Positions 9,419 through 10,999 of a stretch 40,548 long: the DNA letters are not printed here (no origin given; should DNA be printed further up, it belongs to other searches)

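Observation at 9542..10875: AT-rich single-gene island encoding a 427-aa protein with a HEPN-type Rx4H motif: candidate orphan defence/abortive-infection gene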

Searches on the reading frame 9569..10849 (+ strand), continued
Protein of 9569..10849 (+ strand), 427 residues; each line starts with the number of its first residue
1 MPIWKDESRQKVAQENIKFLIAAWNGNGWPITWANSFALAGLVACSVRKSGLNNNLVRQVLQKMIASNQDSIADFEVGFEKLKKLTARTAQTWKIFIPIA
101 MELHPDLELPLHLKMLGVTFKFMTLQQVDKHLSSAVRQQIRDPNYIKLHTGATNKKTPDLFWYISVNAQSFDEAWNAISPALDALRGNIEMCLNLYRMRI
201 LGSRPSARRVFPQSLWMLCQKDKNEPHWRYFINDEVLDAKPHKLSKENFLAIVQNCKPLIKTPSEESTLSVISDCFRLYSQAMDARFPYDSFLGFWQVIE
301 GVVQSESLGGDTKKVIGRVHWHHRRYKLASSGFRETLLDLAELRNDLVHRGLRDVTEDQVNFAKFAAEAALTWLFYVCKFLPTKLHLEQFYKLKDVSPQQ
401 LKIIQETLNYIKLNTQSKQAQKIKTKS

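Call 50: search_protein_families(library=padloc, alignment_id=A3, max_evalue=1e-8)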
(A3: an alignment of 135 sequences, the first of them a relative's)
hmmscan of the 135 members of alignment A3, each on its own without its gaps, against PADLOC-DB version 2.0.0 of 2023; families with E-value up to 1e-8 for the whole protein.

A. member 1, L083:1-474:+ (157 aa): 0 families

B. families by the number of members that match (of 135 scanned): 212 families (the first 25 are shown)
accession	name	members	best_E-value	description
PDLC04134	mad2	3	3.5e-17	mads_2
PDLC03376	MTase_II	2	9.7e-77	Type II methyltransferase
PDLC03351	MTase_II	2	5.7e-44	Type II methyltransferase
PDLC02960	RT-Protease_XI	2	7.3e-43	single gene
PDLC02959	RT-Protease_XI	2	1.1e-42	single gene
PDLC02962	RT-TIR_XII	2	1.5e-41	single gene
PDLC03353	MTase_II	2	9.5e-40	Type II methyltransferase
PDLC03350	MTase_II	2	2.8e-30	Type II methyltransferase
PDLC03322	MTase_II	2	2.4e-24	Type II methyltransferase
PDLC03387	MTase_II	2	8.6e-24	Type II methyltransferase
PDLC03371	MTase_II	2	8.3e-22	Type II methyltransferase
PDLC03325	MTase_II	2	2.3e-21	Type II methyltransferase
PDLC03380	MTase_II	2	3.1e-21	Type II methyltransferase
PDLC03299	MTase_II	2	7.5e-21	Type II methyltransferase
PDLC03239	MTase_II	2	2.1e-19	Type II methyltransferase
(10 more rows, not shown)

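Call 59: search_protein_families(library=pfam, alignment_id=A5, max_evalue=0.01)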
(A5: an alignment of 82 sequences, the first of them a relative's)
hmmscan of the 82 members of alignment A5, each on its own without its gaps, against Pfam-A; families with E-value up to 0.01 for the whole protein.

A. member 1, P0001 (427 aa): 1 family
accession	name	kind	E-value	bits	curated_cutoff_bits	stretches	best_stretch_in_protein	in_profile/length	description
PF17419.7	MauJ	-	0.00086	20.6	28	1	276-304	2-30/116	Methylamine utilization protein MauJ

B. families by the number of members that match (of 82 scanned): 6 families
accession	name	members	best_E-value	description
PF17419.7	MauJ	9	2.4e-06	Methylamine utilization protein MauJ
PF18735.6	HEPN_RiboL-PSP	7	0.00021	RiboL-PSP-HEPN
PF18739.6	HEPN_Apea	1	0.0021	Apea-like HEPN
PF13942.11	Lipoprotein_20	1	0.0069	YfhG lipoprotein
PF02406.22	MmoB_DmpM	1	0.0097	MmoB/DmpM family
PF20185.3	DUF6548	1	0.0099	Family of unknown function (DUF6548)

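Call 62: search_protein_families(library=padloc, proteins=[L083:3628-4737:+, L083:4776-5492:+, L083:5571-9638:+, L093:1985-3952:+, L100:7019-8848:+, L100:8845-9906:+, L101:3025-4596:+, L126:977-4594:+, L094:179-2725:+, L125:1569-3938:+], max_evalue=0.000001)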
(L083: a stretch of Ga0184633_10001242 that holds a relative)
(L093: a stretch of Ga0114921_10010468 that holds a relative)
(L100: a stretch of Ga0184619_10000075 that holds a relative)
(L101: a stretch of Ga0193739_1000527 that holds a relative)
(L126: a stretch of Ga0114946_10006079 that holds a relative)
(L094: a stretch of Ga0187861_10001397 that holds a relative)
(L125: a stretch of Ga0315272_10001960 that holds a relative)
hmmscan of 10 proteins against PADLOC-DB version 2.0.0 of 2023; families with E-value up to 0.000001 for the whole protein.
L083:3628-4737:+ (369 aa): 47 families (the best 25 are shown)
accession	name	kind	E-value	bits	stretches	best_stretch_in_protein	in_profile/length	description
PDLC02654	DrmMII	-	9.7e-119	394.4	1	51-364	3-319/322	DrmMII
PDLC03234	MTase_II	-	6.8e-41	138.8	1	50-231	3-190/375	Type II methyltransferase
PDLC03378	MTase_II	-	3.3e-40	136.4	1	51-364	2-327/344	Type II methyltransferase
PDLC03326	MTase_II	-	1.7e-37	127.6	1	50-231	3-192/412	Type II methyltransferase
PDLC00033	DruM2|DruM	-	1.9e-33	114.3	1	41-224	10-203/368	DNA cytosine methylase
PDLC03272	MTase_II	-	1.5e-32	111.2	1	36-364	58-387/407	Type II methyltransferase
PDLC00026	DruM2|DruM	-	3e-31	107.2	1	50-365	3-316/336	DNA cytosine methylase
PDLC03270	MTase_II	-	1.7e-27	94.3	1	53-224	2-171/309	Type II methyltransferase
PDLC00027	DruM2|DruM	-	4.6e-25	86.7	1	45-217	5-174/361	DNA cytosine methylase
PDLC02650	DrmMII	-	1.3e-21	75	1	50-171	7-137/435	DrmMII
PDLC03712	oMTase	-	2.2e-21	74.2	1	49-365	224-526/537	orphan methyltransferase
PDLC00031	DruM2|DruM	-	5e-20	69.9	1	45-218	5-175/361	DNA cytosine methylase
PDLC03237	MTase_II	-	6.2e-20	68.7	1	54-218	796-972/1036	Type II methyltransferase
PDLC02655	DrmMII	-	9.7e-20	69.1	1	53-363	2-315/323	DrmMII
PDLC03343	MTase_II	-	4e-19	66.9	1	52-216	6-169/462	Type II methyltransferase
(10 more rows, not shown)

L083:4776-5492:+ (238 aa): 1 family
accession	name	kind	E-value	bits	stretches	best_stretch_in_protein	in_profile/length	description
PDLC03398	REase_II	-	5.8e-34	115.7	1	28-232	11-215/221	Type II nicking endonuclease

L083:5571-9638:+ (1355 aa): 7 families
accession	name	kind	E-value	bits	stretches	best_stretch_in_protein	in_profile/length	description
PDLC02571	DrmA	-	0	1526.3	1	4-1354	3-1281/1282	DrmA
PDLC02575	DrmA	-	1.1e-202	673.2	2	811-1350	310-823/837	DrmA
PDLC02567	DrmA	-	2.8e-137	457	2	808-1215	1191-1608/1750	DrmA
PDLC02577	DrmA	-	1.3e-100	335.6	2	813-1218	149-564/697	DrmA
PDLC02568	DrmA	-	1.4e-79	266.3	1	810-1218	78-479/611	DrmA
PDLC02576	DrmA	-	1.2e-42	143.8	3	374-513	458-598/1235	DrmA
PDLC02574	DrmA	-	6.8e-34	115.1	1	1107-1219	30-142/269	DrmA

L093:1985-3952:+ (655 aa): 0 families

L100:7019-8848:+ (609 aa): 0 families

L100:8845-9906:+ (353 aa): 1 family
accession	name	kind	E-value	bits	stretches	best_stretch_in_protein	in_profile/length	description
PDLC02334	AbiTii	-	2.3e-13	48.9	1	27-215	2-179/185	AbiTii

L101:3025-4596:+ (523 aa): 0 families

L126:977-4594:+ (1205 aa): 10 families
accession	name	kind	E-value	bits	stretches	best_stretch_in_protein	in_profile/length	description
PDLC05066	PDC-S68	-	0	1758.8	1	1-1202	1-1199/1202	-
PDLC05065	PDC-S68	-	1.7e-205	683.3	1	3-1178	6-1181/1221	-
PDLC05064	PDC-S68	-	2.4e-176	586.7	1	3-1177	71-1223/1273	-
PDLC01734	typeIV_RecD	-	4.3e-51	172.1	2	584-755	344-507/763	RecD_0_IVD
PDLC01148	RecD_like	-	6.4e-35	118.6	2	456-755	214-476/719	RecD/Tra ATPase fused to N-terminal HHH domain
PDLC04475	PDC-M16A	-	1.9e-24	84.2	1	597-737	34-198/721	-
PDLC05035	PDC-S53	-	5e-24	82.4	2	999-1052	816-869/900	-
PDLC04476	PDC-M16A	-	1.6e-23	81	1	596-753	27-213/691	-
PDLC04472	PDC-M16A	-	3.4e-21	73.3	1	599-690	245-344/930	-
PDLC04474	PDC-M16A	-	6.3e-12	42.7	1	597-658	238-296/917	-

L094:179-2725:+ (848 aa): 0 families

L125:1569-3938:+ (789 aa): 0 families

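Call 63: search_protein_families(library=pfam, proteins=[L083:3628-4737:+, L083:4776-5492:+, L091:180-1424:+, L093:1985-3952:+, L098:1990-2850:+, L101:3025-4596:+, L105:2096-3391:+, L108:4631-5527:+, L103:5556-6995:+, L100:8845-9906:+], max_evalue=0.0001)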
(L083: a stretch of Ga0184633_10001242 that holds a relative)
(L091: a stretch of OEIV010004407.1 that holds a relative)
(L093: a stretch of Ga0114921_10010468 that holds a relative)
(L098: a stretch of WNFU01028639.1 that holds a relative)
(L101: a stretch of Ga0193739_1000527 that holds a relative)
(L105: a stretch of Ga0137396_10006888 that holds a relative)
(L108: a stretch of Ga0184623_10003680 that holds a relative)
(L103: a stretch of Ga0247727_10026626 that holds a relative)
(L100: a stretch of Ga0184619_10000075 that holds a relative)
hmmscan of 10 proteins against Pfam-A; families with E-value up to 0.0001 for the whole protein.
L083:3628-4737:+ (369 aa): 1 family
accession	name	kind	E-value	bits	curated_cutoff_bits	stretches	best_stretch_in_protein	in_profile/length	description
PF00145.23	DNA_methylase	-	4.2e-38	132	22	1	53-363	2-322/324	C-5 cytosine-specific DNA methylase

L083:4776-5492:+ (238 aa): 2 families
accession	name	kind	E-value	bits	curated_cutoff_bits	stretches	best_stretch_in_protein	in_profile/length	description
PF00730.31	HhH-GPD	-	9.5e-10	39.2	26.2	1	57-189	1-106/108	HhH-GPD superfamily base excision DNA repair protein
PF00633.29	HHH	-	1.2e-05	25.3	24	0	121-150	1-30/30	Helix-hairpin-helix motif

L091:180-1424:+ (414 aa): 1 family
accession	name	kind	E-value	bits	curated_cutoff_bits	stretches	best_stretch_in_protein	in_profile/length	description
PF01938.26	TRAM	-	1.4e-05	25.3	21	1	13-64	7-60/61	TRAM domain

L093:1985-3952:+ (655 aa): 0 families

L098:1990-2850:+ (286 aa): 1 family
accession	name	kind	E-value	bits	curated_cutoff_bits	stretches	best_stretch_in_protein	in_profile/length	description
PF00078.32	RVT_1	-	5.6e-13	49.5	29.6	1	68-210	44-188/205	Reverse transcriptase (RNA-dependent DNA polymerase)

L101:3025-4596:+ (523 aa): 0 families

L105:2096-3391:+ (431 aa): 0 families

L108:4631-5527:+ (298 aa): 1 family
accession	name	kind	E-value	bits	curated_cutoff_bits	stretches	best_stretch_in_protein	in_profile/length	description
PF18928.5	DUF5677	-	2.2e-06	28.3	27.1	1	74-239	3-152/166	Family of unknown function (DUF5677)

L103:5556-6995:+ (479 aa): 11 families
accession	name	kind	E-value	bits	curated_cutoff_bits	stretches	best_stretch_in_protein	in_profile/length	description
PF07992.20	Pyr_redox_2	-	1.1e-75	255.2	26.1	1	11-330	2-291/291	Pyridine nucleotide-disulphide oxidoreductase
PF02852.28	Pyr_redox_dim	-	6.6e-39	133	25.3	1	349-458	1-110/110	Pyridine nucleotide-disulphide oxidoreductase, dimerisation domain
PF00070.33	Pyr_redox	-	3.9e-24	85.4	22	1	180-250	2-72/82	Pyridine nucleotide-disulphide oxidoreductase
PF01134.28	GIDA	-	1.1e-13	51.5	22.1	1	11-149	1-150/391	Glucose inhibited division protein A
PF13738.12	Pyr_redox_3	-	5.5e-12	46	30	1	13-314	1-305/305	Pyridine nucleotide-disulphide oxidoreductase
PF01266.30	DAO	-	4.7e-11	43.2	27.9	0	11-46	1-38/353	FAD dependent oxidoreductase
PF12831.13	FAD_oxidored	-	4.4e-10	39.8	27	1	11-120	1-111/416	FAD dependent oxidoreductase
PF03486.20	HI0933_like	-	1.4e-09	38.2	50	1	11-44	2-35/244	HI0933-like protein Rossmann domain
PF13450.12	NAD_binding_8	-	1e-08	35.7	21.9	1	14-48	1-36/68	NAD(P)-binding Rossmann-like domain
PF00890.30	FAD_binding_2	-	3.8e-07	30.1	20.4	1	11-44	1-35/414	FAD binding domain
PF01494.25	FAD_binding_3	-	5e-05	23.1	22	0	10-41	2-33/349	FAD binding domain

L100:8845-9906:+ (353 aa): 1 family
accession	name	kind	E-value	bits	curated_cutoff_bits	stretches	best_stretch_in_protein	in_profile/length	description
PF18864.6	AbiTii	-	1.4e-10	42.1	27.6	1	27-208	2-175/189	AbiTii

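Call 73: fold_search(model_id=the predicted structure, library=viral)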
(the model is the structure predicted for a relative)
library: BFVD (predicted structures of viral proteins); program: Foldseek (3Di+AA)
matches with E <= 10: 198; with E <= 0.001: 0
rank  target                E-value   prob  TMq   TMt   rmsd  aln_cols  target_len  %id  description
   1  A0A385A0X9            1.7e-02  0.15  0.12  0.12  24.2       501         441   10  (no name in the UniProt tables at hand)
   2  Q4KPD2                2.5e-01  0.15  0.14  0.08  17.3       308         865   10  ORF 55 [Haloarcula hispanica SH1 virus]
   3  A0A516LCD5            3.6e-01  0.54  0.11  0.21  13.3       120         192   13  (no name in the UniProt tables at hand)
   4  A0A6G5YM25            4.1e-01  0.08  0.11  0.06  24.6       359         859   10  (no name in the UniProt tables at hand)
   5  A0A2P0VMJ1            7.0e-01  0.04  0.09  0.11  17.2       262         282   10  Putative glutaredoxin [Tetraselmis virus 1]
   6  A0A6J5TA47            7.7e-01  0.14  0.11  0.09  13.5       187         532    8  Gene 88 protein [uncultured Caudovirales phage]
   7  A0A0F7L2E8            9.8e-01  0.54  0.12  0.25   9.0        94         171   17  Uncharacterized protein [uncultured marine virus]
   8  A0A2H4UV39            1.1e+00  0.06  0.11  0.11  22.7       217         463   13  Uncharacterized protein [Bodo saltans virus]
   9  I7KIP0                1.1e+00  0.06  0.06  0.03  17.6       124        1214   10  Baseplate wedge protein (T4 gp06-like) [Campylobacter phage CP21]
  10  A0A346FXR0            1.2e+00  0.03  0.07  0.06  23.9       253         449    9  (no name in the UniProt tables at hand)
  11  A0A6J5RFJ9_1          1.3e+00  0.03  0.10  0.05  22.9       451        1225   10  Large polyvalent protein associated domain-containing protein [uncultured Caudovirales phage]
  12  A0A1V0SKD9            1.4e+00  0.03  0.11  0.11  20.1       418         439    9  VWFA domain-containing protein [Klosneuvirus KNV1]
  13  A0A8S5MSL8            1.5e+00  0.02  0.07  0.08  22.2       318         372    6  Baseplate J like protein [Siphoviridae sp. ct8Ri8]
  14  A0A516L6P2            1.6e+00  0.03  0.12  0.06  31.2       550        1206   12  (no name in the UniProt tables at hand)
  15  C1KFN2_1              1.6e+00  0.03  0.11  0.05  45.6       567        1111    8  Putative tail fibre protein [Lactobacillus phage Lb338-1]
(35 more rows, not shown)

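Call 75: search_protein_families(library=padloc, proteins=[L098:1990-2850:+, L108:4631-5527:+, L105:2096-3391:+, L090:7740-8702:+, L111:3600-4199:+, L111:5753-6466:+, L109:5737-6246:+, L120:3025-4257:+, L099:1552-1983:+, L094:4614-5321:+], max_evalue=0.00001)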
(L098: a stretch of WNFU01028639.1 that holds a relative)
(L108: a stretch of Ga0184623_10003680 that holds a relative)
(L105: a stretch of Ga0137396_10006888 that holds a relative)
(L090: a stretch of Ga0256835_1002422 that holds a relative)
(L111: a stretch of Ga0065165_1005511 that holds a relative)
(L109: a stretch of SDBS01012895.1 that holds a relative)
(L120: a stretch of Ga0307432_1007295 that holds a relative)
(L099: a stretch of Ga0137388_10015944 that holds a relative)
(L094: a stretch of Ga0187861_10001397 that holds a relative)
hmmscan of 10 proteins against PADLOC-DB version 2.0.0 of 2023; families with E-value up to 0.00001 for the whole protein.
L098:1990-2850:+ (286 aa): 39 families (the best 25 are shown)
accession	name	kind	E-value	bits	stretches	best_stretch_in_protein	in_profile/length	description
PDLC02943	RT_III-A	-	3.8e-46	155.5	1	10-232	27-251/322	-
PDLC02946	RT_III-A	-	1.2e-45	154.2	1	14-231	43-262/330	-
PDLC02952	RT_VI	-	2.4e-45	153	1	16-232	17-232/279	-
PDLC02942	RT_III-A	-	5.6e-43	145.3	1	12-231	49-270/341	-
PDLC02960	RT-Protease_XI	-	7.3e-43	145.3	1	8-247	9-262/506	single gene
PDLC02959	RT-Protease_XI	-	1.1e-42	144.6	1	8-247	11-265/510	single gene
PDLC03740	RT_outgroup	-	2.9e-42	143.3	2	139-274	250-388/407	retron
PDLC02949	RT_other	-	4.6e-42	142.8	1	24-245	178-420/481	-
PDLC02962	RT-TIR_XII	-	1.5e-41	140.8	1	9-245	18-269/478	single gene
PDLC02955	RT_X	-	1.5e-41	140.6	1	12-229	4-223/272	-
PDLC02961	RT-TIR_XII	-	4.5e-41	139.3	1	9-245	18-271/475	single gene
PDLC03739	RT_Ec107-like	-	1.2e-40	137.8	1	14-231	18-238/307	retron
PDLC02956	RT_XIII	-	2.7e-40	136.8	1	10-282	118-417/469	-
PDLC02941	RT_II-A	-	1e-39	134.6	1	20-229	28-241/309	-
PDLC02940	RT_II-A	-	1.4e-39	134.1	1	13-271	192-451/477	-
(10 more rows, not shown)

L108:4631-5527:+ (298 aa): 0 families

L105:2096-3391:+ (431 aa): 0 families

L090:7740-8702:+ (320 aa): 18 families
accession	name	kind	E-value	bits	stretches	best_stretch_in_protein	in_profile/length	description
PDLC03735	oMTase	-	1.9e-93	310.9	1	21-320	7-282/284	orphan methyltransferase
PDLC03294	MTase_II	-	4.1e-92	306.7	1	20-320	3-271/272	Type II methyltransferase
PDLC03729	oMTase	-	1.9e-59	199.4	1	20-316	3-265/275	orphan methyltransferase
PDLC03261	MTase_II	-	4.5e-53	178.5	1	18-309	20-277/643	Type II methyltransferase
PDLC03266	MTase_II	-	4.4e-48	162.2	1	20-317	13-281/285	Type II methyltransferase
PDLC03247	MTase_II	-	9.6e-26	88.6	1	23-320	4-265/282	Type II methyltransferase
PDLC03264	MTase_II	-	1.8e-25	87.8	1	12-319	3-282/306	Type II methyltransferase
PDLC03383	MTase_II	-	1.3e-24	85.2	1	20-320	17-313/318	Type II methyltransferase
PDLC03344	MTase_II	-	4.2e-23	79.9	1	21-190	3-150/154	Type II methyltransferase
PDLC03302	MTase_II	-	4e-16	56.9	1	23-228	361-543/626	Type II methyltransferase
PDLC03253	MTase_II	-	7.6e-15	53.3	1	21-319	3-252/253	Type II methyltransferase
PDLC03287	MTase_II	-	2.3e-14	51.1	1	19-320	361-641/646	Type II methyltransferase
PDLC03717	oMTase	-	5.9e-14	50.1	1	23-229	4-186/285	orphan methyltransferase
PDLC03349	MTase_II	-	1.5e-12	45.3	1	115-256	166-299/374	Type II methyltransferase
PDLC03244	MTase_II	-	4e-11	40.5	1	52-234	52-215/295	Type II methyltransferase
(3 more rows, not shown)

L111:3600-4199:+ (199 aa): 0 families

L111:5753-6466:+ (237 aa): 0 families

L109:5737-6246:+ (169 aa): 0 families

L120:3025-4257:+ (410 aa): 0 families

L099:1552-1983:+ (143 aa): 0 families

L094:4614-5321:+ (235 aa): 7 families
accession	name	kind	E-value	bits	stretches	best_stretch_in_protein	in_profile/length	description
PDLC04368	PDC-M05A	-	3.6e-75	250.2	1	40-232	4-197/201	-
PDLC04372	PDC-M05A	-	6.5e-50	167.7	1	70-230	3-164/167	-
PDLC04369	PDC-M05A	-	7.1e-37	125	1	45-226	8-187/201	-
PDLC04371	PDC-M05A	-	1e-26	91.9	1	21-194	9-178/211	-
PDLC04370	PDC-M05A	-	4.6e-24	83.3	1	49-227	15-191/194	-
PDLC04904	PDC-S09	-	1.2e-06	26.6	1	147-192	29-76/104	-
PDLC04902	PDC-S09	-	1.8e-06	26.2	1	138-192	14-73/97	-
